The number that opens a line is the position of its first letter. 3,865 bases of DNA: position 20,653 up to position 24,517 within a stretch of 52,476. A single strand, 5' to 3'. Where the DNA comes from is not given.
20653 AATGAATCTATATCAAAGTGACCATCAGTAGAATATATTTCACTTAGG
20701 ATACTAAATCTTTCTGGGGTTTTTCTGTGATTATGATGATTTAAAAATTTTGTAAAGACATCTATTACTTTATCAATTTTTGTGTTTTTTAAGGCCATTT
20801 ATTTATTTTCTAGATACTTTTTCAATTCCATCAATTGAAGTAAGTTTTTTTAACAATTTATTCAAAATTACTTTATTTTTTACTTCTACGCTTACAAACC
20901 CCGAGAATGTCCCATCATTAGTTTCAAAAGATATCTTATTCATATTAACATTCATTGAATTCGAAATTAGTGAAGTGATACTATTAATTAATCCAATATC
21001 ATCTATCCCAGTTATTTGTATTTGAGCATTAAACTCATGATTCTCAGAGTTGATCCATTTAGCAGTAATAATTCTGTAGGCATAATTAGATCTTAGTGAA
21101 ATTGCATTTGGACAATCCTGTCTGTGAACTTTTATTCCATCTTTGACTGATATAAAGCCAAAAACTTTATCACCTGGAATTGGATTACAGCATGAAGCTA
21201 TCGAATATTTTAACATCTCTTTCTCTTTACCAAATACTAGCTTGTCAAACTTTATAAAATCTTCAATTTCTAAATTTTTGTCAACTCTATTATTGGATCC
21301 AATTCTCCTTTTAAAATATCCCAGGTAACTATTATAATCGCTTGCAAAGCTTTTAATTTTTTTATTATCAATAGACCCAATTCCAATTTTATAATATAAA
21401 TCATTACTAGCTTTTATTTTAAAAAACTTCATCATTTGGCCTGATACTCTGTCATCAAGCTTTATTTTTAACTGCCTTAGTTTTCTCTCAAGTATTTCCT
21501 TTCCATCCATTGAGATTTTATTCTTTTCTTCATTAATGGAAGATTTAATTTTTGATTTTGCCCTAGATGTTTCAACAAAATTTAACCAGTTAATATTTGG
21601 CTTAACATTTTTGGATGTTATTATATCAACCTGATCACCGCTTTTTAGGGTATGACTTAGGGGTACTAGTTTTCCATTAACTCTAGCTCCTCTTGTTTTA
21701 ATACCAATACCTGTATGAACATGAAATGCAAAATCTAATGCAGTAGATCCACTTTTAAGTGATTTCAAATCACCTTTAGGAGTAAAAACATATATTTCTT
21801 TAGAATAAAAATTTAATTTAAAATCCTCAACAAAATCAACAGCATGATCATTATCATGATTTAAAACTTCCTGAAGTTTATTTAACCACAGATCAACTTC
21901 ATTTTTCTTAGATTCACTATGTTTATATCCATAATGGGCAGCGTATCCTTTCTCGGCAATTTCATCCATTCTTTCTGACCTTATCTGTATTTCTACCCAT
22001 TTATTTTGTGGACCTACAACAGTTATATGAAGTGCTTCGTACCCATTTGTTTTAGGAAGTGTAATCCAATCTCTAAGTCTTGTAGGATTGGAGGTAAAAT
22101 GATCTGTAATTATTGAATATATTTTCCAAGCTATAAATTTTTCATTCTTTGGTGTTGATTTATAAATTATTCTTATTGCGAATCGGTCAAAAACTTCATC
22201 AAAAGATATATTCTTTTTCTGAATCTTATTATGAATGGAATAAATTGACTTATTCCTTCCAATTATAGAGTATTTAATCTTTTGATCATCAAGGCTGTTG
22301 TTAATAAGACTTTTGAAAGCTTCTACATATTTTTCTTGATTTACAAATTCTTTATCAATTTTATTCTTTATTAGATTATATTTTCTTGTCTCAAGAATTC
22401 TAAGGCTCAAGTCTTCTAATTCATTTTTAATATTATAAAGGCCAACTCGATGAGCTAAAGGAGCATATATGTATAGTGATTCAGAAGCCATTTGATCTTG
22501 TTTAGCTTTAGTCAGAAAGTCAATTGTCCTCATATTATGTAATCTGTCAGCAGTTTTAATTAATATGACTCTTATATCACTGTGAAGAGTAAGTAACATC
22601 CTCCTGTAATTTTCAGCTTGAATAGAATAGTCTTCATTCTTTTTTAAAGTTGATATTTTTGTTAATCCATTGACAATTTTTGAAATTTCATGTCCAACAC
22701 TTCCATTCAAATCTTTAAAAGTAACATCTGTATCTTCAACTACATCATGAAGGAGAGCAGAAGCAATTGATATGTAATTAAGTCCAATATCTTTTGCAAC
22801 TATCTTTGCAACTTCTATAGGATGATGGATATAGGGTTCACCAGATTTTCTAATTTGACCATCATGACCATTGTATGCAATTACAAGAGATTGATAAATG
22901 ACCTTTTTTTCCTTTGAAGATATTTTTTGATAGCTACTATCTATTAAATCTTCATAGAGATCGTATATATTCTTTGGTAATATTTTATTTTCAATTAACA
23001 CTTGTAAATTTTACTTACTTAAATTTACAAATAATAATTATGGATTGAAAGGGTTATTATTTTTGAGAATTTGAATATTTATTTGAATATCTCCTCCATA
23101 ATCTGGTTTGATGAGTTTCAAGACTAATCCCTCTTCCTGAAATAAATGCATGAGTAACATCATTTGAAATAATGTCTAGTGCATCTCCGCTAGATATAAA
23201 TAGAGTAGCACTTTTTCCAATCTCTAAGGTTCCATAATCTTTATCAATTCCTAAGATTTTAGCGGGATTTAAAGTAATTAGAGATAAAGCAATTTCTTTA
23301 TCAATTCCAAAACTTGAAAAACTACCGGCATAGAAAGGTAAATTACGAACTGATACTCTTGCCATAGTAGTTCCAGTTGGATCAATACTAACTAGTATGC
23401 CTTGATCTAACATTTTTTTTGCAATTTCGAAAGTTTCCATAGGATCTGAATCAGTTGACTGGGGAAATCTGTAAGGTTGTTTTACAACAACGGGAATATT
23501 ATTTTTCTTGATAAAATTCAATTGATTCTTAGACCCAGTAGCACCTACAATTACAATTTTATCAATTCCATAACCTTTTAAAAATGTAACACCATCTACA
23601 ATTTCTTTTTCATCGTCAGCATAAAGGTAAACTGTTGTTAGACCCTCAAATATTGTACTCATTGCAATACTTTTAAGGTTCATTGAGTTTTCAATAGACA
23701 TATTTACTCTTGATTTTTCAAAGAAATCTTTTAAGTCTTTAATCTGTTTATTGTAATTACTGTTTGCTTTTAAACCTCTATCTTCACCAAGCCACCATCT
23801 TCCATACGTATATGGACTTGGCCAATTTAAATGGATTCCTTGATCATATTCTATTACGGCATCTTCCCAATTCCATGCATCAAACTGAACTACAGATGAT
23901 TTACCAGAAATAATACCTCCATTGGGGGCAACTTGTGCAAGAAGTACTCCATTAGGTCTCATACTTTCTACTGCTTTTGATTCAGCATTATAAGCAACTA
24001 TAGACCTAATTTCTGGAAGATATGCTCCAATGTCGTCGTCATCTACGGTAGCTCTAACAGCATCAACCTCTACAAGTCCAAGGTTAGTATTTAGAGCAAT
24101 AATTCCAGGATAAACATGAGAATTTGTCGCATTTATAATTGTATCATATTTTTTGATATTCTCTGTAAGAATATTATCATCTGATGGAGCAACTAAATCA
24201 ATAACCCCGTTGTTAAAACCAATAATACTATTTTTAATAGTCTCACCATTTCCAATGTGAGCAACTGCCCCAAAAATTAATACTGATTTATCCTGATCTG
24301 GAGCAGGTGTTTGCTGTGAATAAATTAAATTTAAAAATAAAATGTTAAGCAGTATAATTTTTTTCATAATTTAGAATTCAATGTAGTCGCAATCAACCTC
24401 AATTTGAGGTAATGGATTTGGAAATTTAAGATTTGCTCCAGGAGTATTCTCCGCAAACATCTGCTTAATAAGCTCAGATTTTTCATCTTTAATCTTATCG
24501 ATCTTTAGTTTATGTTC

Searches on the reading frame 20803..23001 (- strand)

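Call 71: search_protein_families(library=pfam, proteins=[window:20803-23001:-], max_evalue=0.00001)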
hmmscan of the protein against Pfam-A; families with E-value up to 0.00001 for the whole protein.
window:20803-23001:- (732 aa): 5 families
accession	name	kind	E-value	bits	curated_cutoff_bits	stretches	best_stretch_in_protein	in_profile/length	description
PF13328.12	HD_4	-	1.1e-38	132.9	27.2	1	40-188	3-155/156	HD domain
PF04607.23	RelA_SpoT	-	8.3e-30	103.8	27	1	248-363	1-112/113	Region found in RelA / SpoT proteins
PF02824.27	TGS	-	6e-22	77.9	22.2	1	403-462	1-60/60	TGS domain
PF13291.12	ACT_4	-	3.9e-18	66.3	27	1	654-731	2-80/80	ACT domain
PF01966.28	HD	-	4.2e-06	27.5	22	0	57-157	1-116/116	HD domain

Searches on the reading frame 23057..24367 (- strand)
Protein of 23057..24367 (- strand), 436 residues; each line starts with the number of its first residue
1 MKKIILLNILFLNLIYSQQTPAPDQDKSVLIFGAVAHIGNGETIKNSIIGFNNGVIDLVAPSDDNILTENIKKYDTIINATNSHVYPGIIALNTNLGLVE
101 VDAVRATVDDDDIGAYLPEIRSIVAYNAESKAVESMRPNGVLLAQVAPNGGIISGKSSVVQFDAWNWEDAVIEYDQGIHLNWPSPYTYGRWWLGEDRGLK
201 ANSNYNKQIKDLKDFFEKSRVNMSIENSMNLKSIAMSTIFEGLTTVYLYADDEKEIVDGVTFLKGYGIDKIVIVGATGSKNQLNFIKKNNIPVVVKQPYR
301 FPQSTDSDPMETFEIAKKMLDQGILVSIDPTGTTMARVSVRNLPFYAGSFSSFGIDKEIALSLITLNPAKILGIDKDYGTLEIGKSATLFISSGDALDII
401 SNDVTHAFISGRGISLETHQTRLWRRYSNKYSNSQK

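Call 71: search_protein_families(library=pfam, proteins=[window:23057-24367:-], max_evalue=0.00001)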
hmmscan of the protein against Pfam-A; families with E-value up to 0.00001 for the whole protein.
window:23057-24367:- (436 aa): 1 family
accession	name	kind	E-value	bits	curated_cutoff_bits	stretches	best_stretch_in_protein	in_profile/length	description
PF01979.26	Amidohydro_1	-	2.2e-06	27.6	25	1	352-397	278-323/345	Amidohydrolase family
